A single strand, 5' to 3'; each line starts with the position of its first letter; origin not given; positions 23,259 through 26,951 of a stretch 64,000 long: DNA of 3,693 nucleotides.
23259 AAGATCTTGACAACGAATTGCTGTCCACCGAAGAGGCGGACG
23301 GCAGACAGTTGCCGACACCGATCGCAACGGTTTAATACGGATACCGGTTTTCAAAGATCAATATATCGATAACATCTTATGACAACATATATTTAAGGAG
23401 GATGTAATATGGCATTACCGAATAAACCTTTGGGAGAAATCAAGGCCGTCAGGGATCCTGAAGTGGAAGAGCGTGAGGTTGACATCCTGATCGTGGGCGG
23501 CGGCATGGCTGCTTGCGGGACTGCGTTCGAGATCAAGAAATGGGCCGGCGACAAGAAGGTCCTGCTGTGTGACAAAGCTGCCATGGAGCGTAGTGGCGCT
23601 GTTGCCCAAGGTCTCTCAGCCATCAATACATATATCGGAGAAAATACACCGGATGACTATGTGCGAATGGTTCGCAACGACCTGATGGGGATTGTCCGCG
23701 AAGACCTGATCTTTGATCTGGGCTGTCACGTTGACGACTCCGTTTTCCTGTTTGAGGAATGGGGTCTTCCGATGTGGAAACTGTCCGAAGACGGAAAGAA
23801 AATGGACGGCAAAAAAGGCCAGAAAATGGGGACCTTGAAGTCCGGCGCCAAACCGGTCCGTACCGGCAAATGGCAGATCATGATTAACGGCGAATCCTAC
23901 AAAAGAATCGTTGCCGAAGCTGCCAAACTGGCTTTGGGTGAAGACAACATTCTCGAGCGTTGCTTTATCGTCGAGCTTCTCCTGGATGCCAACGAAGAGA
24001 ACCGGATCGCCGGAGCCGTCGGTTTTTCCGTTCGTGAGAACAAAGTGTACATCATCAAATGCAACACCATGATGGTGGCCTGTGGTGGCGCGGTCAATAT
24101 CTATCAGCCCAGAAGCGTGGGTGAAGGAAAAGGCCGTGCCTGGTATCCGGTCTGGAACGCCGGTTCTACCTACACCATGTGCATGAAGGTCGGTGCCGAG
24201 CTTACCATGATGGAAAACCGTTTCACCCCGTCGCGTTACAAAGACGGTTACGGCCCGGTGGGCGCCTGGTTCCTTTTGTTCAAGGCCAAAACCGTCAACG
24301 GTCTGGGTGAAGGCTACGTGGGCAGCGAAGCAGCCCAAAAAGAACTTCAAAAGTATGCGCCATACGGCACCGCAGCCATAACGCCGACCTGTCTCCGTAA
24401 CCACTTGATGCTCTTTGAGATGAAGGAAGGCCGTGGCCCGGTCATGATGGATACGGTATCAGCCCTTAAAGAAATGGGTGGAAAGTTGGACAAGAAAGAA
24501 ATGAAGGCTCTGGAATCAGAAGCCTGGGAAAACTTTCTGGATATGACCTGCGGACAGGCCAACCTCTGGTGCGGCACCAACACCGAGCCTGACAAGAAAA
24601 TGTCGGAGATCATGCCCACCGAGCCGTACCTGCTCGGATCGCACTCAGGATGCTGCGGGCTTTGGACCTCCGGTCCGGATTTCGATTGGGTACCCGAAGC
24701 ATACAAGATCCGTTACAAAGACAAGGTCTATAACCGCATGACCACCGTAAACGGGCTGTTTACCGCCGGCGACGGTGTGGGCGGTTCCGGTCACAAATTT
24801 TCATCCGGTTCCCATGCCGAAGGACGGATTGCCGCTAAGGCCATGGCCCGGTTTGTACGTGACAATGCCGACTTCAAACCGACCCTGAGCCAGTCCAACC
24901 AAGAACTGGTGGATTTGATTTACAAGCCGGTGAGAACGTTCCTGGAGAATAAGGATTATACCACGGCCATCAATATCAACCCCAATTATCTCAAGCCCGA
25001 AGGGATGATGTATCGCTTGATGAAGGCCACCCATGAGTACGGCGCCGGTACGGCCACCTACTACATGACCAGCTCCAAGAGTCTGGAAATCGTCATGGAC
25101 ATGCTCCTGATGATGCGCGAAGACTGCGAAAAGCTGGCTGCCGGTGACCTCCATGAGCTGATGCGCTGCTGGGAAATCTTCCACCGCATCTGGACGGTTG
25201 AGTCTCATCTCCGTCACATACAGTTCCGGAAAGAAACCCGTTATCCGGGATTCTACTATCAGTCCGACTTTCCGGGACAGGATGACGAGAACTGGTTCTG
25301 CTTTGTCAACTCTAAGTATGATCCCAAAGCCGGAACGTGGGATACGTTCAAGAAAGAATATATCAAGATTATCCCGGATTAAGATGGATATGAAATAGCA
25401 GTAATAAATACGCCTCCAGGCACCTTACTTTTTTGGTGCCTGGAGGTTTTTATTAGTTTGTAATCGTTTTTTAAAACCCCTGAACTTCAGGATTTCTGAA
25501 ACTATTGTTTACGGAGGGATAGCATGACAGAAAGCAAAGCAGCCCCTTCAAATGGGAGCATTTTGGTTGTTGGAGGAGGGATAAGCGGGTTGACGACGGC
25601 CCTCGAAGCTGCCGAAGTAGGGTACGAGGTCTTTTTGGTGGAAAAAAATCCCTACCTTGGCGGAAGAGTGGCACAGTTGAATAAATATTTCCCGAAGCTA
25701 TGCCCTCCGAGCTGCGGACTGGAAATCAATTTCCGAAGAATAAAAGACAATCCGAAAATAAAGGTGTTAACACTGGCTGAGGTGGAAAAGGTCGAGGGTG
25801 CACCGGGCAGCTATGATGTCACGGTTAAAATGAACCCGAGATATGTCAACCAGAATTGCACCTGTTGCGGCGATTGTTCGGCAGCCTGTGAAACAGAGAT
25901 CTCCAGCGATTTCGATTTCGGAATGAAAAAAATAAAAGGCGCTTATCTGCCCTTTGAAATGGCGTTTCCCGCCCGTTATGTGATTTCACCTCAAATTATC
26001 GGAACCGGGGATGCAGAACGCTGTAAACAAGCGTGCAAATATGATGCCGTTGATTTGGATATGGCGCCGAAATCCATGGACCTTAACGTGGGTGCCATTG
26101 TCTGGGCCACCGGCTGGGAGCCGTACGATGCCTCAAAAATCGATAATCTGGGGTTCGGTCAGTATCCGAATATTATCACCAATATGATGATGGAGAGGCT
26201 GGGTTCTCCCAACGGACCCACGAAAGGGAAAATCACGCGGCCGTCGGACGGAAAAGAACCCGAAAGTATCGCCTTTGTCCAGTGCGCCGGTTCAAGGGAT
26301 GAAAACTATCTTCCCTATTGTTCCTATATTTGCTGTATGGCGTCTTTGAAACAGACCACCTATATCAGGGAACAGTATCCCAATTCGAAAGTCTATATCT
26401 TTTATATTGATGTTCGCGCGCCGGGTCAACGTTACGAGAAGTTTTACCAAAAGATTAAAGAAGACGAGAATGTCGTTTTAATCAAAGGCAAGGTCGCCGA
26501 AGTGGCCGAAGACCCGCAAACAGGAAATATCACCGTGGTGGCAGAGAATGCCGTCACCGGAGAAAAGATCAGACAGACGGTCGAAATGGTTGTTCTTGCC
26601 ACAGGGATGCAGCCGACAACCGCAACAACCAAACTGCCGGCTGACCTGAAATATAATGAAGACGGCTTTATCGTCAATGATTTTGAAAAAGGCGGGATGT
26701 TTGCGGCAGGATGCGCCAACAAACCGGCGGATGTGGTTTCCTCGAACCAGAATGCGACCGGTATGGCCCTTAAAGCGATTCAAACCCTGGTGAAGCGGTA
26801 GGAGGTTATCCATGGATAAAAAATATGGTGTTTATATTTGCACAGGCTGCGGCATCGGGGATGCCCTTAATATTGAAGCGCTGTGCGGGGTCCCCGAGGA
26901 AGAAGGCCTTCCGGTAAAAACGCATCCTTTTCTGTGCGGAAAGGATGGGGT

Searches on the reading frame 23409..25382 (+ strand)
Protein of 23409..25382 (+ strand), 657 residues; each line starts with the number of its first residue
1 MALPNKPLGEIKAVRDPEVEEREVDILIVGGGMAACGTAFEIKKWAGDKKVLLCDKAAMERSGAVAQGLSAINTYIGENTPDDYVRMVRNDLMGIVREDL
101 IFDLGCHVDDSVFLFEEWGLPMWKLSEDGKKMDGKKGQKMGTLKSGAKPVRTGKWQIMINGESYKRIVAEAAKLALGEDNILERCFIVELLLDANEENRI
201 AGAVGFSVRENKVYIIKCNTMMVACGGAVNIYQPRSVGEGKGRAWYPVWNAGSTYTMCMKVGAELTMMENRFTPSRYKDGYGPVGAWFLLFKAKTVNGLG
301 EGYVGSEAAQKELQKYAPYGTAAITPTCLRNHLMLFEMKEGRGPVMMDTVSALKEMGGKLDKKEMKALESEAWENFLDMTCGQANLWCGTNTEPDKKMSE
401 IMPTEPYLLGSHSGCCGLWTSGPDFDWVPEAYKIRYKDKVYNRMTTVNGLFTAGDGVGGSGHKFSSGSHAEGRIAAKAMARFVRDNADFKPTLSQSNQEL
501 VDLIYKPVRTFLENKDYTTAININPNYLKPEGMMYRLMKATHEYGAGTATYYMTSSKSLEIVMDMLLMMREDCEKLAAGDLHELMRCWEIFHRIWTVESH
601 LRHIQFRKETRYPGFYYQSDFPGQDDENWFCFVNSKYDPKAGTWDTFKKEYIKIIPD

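Call 23: search_protein_families(library=pfam, max_evalue=0.00001, proteins=[window:23409-25382:+])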
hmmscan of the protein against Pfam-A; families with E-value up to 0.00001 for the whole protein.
window:23409-25382:+ (657 aa): 1 family
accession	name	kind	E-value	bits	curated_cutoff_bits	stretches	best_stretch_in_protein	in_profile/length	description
PF00890.30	FAD_binding_2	-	1.7e-08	34.6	20.4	1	25-270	1-249/414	FAD binding domain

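Call 87: search_protein_families(library=ncbifam, max_evalue=1e-10, proteins=[window:23409-25382:+])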
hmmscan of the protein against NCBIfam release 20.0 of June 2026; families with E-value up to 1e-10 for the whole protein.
window:23409-25382:+ (657 aa): 6 families
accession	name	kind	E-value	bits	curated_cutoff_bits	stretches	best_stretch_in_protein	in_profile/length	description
TIGR02061.1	aprA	equivalog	6e-286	949.9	641.75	1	25-655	1-616/616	adenylyl-sulfate reductase subunit alpha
NF005331.0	PRK06854.1-2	equivalog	5.2e-116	388.4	557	1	18-639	4-542/563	adenylyl-sulfate reductase subunit alpha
NF006131.0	PRK08275.1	equivalog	8.1e-48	163.1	587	2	18-348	5-302/577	fumarate reductase/succinate dehydrogenase flavoprotein subunit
NF010374.0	PRK13800.1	equivalog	6.9e-26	90.8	1196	1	20-307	10-282/898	fumarate reductase/succinate dehydrogenase flavoprotein subunit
TIGR01812.1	sdhA_frdA_Gneg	subfamily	6.2e-14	51.4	567.3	1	25-343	1-287/568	succinate dehydrogenase or fumarate reductase, flavoprotein subunit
NF004900.0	PRK06263.1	equivalog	2.1e-13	49.7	718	0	180-270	151-230/546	fumarate reductase (CoM/CoB) subunit TfrA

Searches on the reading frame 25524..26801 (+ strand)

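Call 23: search_protein_families(library=pfam, max_evalue=0.00001, proteins=[window:25524-26801:+])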
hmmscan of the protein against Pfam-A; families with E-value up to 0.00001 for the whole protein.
window:25524-26801:+ (425 aa): 6 families
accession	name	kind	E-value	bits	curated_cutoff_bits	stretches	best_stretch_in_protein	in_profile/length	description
PF07992.20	Pyr_redox_2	-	8.3e-12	45.6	26.1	0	301-398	182-277/291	Pyridine nucleotide-disulphide oxidoreductase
PF01266.30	DAO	-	3.9e-09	36.9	27.9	1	13-46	2-35/353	FAD dependent oxidoreductase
PF13450.12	NAD_binding_8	-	1.2e-08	35.6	21.9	1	15-51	1-37/68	NAD(P)-binding Rossmann-like domain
PF12831.13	FAD_oxidored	-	5e-08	33.1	27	1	13-49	2-38/416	FAD dependent oxidoreductase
PF01134.28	GIDA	-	1.7e-06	27.8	22.1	0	13-65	2-45/391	Glucose inhibited division protein A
PF00890.30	FAD_binding_2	-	1.9e-06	27.8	20.4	1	13-48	2-37/414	FAD binding domain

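Call 87: search_protein_families(library=ncbifam, max_evalue=1e-10, proteins=[window:25524-26801:+])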
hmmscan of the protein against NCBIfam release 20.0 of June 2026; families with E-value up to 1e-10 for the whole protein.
window:25524-26801:+ (425 aa): 3 families
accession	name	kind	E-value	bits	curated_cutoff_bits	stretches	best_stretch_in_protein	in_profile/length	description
NF040770.1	hetero_SS_HdrA2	exception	2.4e-118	396.4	1100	1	5-423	134-561/777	CoB-CoM heterodisulfide reductase HdrA2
NF041778.1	hetero_SS_HdrA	equivalog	5.1e-94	315.6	1400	1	9-417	141-565/771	ferredoxin:CoB-CoM heterodisulfide reductase subunit HdrA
NF041891.1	hdrA_Methbact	equivalog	1.8e-82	277.8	1300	1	11-418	134-552/762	ferredoxin:CoB-CoM heterodisulfide reductase subunit HdrA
